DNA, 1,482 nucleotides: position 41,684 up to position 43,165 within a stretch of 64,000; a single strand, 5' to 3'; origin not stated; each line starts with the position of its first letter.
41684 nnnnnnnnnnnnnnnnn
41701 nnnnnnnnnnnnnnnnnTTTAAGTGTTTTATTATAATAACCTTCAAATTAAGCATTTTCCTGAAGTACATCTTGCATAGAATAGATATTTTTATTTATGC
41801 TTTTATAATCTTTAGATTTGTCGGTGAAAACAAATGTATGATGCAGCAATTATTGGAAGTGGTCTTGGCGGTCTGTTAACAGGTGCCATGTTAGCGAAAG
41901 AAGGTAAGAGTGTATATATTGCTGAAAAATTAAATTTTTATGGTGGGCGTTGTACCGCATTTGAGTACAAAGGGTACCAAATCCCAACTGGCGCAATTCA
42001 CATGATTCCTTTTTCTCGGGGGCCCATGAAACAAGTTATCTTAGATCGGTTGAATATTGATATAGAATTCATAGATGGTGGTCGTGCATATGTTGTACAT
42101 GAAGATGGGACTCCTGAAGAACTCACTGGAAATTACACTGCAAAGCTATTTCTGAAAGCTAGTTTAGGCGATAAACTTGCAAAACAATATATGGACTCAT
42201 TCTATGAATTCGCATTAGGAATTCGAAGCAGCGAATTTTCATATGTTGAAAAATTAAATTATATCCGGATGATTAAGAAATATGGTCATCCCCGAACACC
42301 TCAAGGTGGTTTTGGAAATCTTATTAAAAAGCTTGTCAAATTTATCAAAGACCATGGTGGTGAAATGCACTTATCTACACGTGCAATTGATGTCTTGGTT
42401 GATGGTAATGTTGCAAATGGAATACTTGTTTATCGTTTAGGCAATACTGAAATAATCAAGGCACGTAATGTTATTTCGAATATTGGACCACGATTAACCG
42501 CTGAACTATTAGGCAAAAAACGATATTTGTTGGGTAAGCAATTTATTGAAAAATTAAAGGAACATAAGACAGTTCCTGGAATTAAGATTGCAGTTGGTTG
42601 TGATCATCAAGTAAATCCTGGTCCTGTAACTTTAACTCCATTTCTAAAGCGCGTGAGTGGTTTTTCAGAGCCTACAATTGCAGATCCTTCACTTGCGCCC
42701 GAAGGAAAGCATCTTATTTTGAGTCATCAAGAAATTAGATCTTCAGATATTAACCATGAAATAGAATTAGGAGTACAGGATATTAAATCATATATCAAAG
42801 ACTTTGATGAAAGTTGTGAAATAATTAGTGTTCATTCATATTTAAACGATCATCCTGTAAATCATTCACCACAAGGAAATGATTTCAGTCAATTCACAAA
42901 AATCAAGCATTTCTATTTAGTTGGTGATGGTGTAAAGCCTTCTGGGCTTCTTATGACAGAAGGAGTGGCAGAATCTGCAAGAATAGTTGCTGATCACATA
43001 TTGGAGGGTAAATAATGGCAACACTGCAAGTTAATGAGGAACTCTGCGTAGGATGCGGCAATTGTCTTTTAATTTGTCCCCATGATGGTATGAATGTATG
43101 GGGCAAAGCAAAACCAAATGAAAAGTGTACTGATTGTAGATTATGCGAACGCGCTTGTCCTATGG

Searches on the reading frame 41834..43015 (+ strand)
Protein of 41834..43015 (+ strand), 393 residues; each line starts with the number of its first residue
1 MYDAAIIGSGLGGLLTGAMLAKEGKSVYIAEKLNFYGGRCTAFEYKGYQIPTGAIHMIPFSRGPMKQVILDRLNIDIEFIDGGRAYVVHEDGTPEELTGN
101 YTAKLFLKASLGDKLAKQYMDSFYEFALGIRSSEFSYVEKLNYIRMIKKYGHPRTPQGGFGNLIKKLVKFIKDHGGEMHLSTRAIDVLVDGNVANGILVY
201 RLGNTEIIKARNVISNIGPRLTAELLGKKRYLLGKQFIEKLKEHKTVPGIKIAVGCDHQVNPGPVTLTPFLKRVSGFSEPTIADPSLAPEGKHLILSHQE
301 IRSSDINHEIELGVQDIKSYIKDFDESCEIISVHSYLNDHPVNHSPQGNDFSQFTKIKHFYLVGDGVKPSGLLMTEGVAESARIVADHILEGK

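Call 3: search_protein_families(library=pfam, proteins=[window:41834-43015:+], max_evalue=0.1)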
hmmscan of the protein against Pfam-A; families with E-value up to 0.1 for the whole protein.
window:41834-43015:+ (393 aa): 8 families
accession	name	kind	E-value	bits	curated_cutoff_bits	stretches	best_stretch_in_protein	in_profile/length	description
PF01593.30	Amino_oxidase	-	5.5e-14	52.7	19.8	2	115-390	154-443/443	Flavin containing amine oxidoreductase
PF13450.12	NAD_binding_8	-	1.8e-10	41.3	21.9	1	6-64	1-59/68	NAD(P)-binding Rossmann-like domain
PF00890.30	FAD_binding_2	-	8.5e-07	28.9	20.4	1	3-42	1-39/414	FAD binding domain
PF12831.13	FAD_oxidored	-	0.00017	21.4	27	1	3-42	1-40/416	FAD dependent oxidoreductase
PF01494.25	FAD_binding_3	-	0.00088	19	22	1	2-33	2-33/349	FAD binding domain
PF01266.30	DAO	-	0.003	17.6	27.9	1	3-108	1-109/353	FAD dependent oxidoreductase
PF00996.24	GDI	-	0.015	14.3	23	0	2-43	5-46/436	GDP dissociation inhibitor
PF07992.20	Pyr_redox_2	-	0.034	14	26.1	0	2-41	1-41/291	Pyridine nucleotide-disulphide oxidoreductase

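Call 4: search_protein_families(library=ncbifam, proteins=[window:41834-43015:+], max_evalue=0.1)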
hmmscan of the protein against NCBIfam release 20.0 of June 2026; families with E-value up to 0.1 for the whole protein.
window:41834-43015:+ (393 aa): 41 families (the best 25 are shown)
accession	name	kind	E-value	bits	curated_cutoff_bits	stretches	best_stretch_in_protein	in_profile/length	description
TIGR02730.1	carot_isom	equivalog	2.3e-19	69.6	586.9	2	148-317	216-389/493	carotenoid isomerase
TIGR02733.1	desat_CrtD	equivalog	5.6e-15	55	549.7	1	5-77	5-77/492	C-3',4' desaturase CrtD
TIGR02734.1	crtI_fam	subfamily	8.8e-15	54.4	238.1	2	5-53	2-50/504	phytoene desaturase family protein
NF045689.1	BCarotKetCrtO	equivalog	4.8e-14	51.8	1000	2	151-219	234-299/563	beta-carotene ketolase CrtO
NF005560.0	PRK07233.1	equivalog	1.3e-11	44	252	2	4-50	3-49/435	hypothetical protein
NF058655.1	CrtID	equivalog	1.2e-09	37.6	640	1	5-53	2-50/478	bifunctional phytoene desaturase/3,4-desaturase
NF045637.1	carotdesatCrtDProt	equivalog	2.2e-08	33.1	580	1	5-53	2-50/485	1-hydroxycarotenoid 3,4-desaturase CrtD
TIGR03467.1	HpnE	equivalog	5.2e-08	32.6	283.05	1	5-48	2-45/430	hydroxysqualene dehydroxylase HpnE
NF042421.1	hydcarot_desat_CrtD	equivalog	6.6e-07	28.2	500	1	1-54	1-54/487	1-hydroxycarotenoid 3,4-desaturase CrtD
NF005545.0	PRK07208.1-1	equivalog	2.6e-06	26.1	451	1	3-56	9-63/504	hypothetical protein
TIGR02731.1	phytoene_desat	equivalog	3.1e-06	26.2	569.4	0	163-260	215-313/453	15-cis-phytoene desaturase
NF004789.0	PRK06134.1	subfamily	4.4e-05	22.2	747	1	2-40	13-51/581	FAD-dependent oxidoreductase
TIGR01350.1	lipoamide_DH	equivalog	8.6e-05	21.4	408.8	1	1-41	1-40/461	dihydrolipoyl dehydrogenase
TIGR01813.1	flavo_cyto_c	subfamily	9.3e-05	21.3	285.45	1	5-39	3-38/444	flavocytochrome c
NF005882.1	PRK07843.1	equivalog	0.00012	20.7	788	1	2-51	2-50/547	3-oxosteroid 1-dehydrogenase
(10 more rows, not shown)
